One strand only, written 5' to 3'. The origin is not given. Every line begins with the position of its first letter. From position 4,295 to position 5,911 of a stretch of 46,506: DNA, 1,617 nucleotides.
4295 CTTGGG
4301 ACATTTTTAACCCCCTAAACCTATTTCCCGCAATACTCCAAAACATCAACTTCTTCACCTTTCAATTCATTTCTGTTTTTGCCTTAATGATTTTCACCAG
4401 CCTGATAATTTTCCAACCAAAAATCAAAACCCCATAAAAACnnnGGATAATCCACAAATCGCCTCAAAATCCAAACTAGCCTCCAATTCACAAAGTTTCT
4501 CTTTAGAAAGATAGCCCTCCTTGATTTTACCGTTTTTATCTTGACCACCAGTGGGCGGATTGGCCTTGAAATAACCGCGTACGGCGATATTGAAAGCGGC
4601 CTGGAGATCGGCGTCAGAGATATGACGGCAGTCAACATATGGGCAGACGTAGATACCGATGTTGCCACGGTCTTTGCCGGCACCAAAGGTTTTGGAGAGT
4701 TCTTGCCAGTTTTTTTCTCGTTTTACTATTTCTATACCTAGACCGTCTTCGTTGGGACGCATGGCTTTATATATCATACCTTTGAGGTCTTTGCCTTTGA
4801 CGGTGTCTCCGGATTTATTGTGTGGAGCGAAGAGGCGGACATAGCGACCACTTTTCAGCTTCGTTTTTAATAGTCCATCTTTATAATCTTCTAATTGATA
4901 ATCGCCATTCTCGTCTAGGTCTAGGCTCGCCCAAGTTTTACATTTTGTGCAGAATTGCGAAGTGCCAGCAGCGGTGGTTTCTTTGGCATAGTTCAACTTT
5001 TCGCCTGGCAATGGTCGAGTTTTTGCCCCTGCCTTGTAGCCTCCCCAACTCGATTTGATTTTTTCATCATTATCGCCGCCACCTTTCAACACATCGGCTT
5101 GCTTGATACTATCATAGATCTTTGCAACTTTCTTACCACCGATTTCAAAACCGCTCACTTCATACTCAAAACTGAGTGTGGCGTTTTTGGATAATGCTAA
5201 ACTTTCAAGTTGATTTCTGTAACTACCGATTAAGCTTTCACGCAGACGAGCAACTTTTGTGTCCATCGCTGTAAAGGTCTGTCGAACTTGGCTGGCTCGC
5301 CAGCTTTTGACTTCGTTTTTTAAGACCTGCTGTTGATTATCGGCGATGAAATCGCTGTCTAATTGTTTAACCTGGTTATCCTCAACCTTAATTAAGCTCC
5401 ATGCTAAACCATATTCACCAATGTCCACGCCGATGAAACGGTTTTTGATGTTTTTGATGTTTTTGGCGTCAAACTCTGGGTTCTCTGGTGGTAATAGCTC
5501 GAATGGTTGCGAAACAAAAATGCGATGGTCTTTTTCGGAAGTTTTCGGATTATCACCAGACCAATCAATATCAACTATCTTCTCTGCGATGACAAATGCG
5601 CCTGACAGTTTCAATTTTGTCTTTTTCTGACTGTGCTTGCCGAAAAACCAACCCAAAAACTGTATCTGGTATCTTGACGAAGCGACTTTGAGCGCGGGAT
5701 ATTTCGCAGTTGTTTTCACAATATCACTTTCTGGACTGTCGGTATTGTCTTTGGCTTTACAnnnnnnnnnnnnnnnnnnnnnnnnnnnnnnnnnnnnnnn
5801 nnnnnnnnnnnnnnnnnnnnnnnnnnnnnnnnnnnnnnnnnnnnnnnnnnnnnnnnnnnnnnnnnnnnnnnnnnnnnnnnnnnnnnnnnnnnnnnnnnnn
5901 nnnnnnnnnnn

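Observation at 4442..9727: Minimal single-effector type V CRISPR-Cas locus (Cas12d/CasY-like effector, mini-array, Cas1 only)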

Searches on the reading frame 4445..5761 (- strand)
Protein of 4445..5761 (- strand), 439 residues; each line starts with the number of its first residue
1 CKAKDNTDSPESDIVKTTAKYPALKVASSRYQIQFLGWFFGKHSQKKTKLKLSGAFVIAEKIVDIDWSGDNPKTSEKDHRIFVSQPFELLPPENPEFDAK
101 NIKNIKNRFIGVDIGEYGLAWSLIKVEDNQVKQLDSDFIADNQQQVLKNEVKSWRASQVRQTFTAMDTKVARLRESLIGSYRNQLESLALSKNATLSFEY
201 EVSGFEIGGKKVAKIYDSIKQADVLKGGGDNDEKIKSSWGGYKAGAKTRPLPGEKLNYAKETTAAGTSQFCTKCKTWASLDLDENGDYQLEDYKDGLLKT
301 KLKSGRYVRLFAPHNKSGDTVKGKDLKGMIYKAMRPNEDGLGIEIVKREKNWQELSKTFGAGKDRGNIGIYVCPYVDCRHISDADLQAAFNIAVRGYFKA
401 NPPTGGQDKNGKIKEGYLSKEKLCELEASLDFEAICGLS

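Call 59: predict_structure(alignment_id=A5)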
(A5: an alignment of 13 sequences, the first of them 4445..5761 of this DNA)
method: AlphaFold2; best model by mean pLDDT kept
length: 439 residues; sequences in the alignment: 13
mean_pLDDT: 64.7   pTM: 0.66
mean pLDDT of the five models: 64.7, 64.1, 63.2, 62.8, 59.7
residues with pLDDT >= 90: 83; 70-90: 125; 50-70: 65; < 50: 166
segments of 3 or more residues with pLDDT < 50: 1-63, 69-72, 79-102, 153-172, 203-212, 219-257
pLDDT, mean of each block of 10 residues (from residue 1): 34 35 34 42 38 33 48 50 36 39 69 77 91 87 52 47 42 56 70 77 49 50 36 37 33 45 75 90 92 91 91 92 91 74 81 81 74 91 90 90 84 82 91 80
secondary structure, 60 per line:
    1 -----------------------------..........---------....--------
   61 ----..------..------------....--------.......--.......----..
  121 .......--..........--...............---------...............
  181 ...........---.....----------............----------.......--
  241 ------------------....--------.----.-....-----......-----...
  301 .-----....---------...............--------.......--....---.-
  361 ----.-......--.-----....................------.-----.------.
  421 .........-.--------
elements in order: H30-39 E49-52 E87-90 H99-105 E108-114 E119-127 E130-139 H142-156 H166-191 E195-199 H210-221 H232-238 E259-262 H278-281 E287-292 E298-301 E307-310 E320-322 H323-334 H343-349 H352-355 E370-372 E381-383 H384-400 H420-429

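Call 64: fold_search(model_id=the predicted structure, library=pdb)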
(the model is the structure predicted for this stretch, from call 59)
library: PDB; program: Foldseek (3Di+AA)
matches with E <= 10: 1133; with E <= 0.001: 29
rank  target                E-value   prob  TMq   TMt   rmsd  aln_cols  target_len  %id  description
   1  7way_A                4.8e-08  1.00  0.36  0.19  11.7       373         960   16  PlmCasX-sgRNAv1-dsDNA ternary complex at nts loading state (released 2022-03-16)
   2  7vyx_A                2.3e-07  1.00  0.43  0.17  13.8       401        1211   14  Crystal structure of the selenomethionine(SeMet)-derived Cas12c1 (D969A) ternary complex (released 2022-11-02)
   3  7wb0_A                1.5e-06  1.00  0.38  0.23  13.3       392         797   15  PlmCasX-sgRNAv1-dsDNA ternary complex at nts loading state with flexible H2 domain (released 2022-03-16)
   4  5nfv_A                5.9e-06  1.00  0.33  0.14  13.3       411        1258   12  Crystal structure of catalytically inactive FnCas12 mutant bound to an R-loop structure containing a pre-crRNA mimic a (released 2017-06-14)
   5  8y0b_A                6.3e-06  1.00  0.35  0.14  12.6       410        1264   12  Crystal structure of FnCas12a in complex with pre-crRNA and 12nt target DNA (released 2025-01-01)
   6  6i1l_A                7.0e-06  1.00  0.39  0.15  13.9       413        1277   11  Crystal structure of FnCas12a in complex with a crRNA guide and ssDNA target (released 2019-01-23)
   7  5xuu_A                7.4e-06  1.00  0.36  0.15  12.3       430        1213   14  Crystal structure of Lachnospiraceae bacterium ND2006 Cpf1 in complex with crRNA and target DNA (TCCA PAM) (released 2017-08-09)
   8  6i1l_D                1.2e-05  1.00  0.34  0.14  12.4       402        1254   11  Crystal structure of FnCas12a in complex with a crRNA guide and ssDNA target (released 2019-01-23)
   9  6gtc_A                1.4e-05  1.00  0.36  0.15  13.3       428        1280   14  Transition state structure of Cpf1(Cas12a) I1 conformation (released 2018-12-19)
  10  8qwe_A                1.4e-05  1.00  0.40  0.17  15.6       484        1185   14  Ternary complex of ReChb - crRNA - target dsDNA (released 2024-10-02)
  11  5mga_A                1.8e-05  1.00  0.36  0.16  13.5       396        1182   15  Structure of the Cpf1 endonuclease R-loop complex after DNA cleavage (released 2017-06-21)
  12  7v93_A                2.1e-05  1.00  0.25  0.13   5.1       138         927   20  Cryo-EM structure of the Cas12c2-sgRNA binary complex (released 2022-04-13)
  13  9mku_A                2.5e-05  1.00  0.34  0.16  15.8       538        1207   12  FnoCas12a bridge helix variant state 2 (released 2026-02-11)
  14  9mk3_A                3.0e-05  1.00  0.37  0.15  14.7       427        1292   14  Engineered AsCas12a (M537R, F870L) (released 2025-12-24)
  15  5xuz_A                3.2e-05  1.00  0.36  0.15  14.2       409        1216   13  Crystal structure of Lachnospiraceae bacterium ND2006 Cpf1 in complex with crRNA and target DNA (CCCA PAM) (released 2017-08-09)
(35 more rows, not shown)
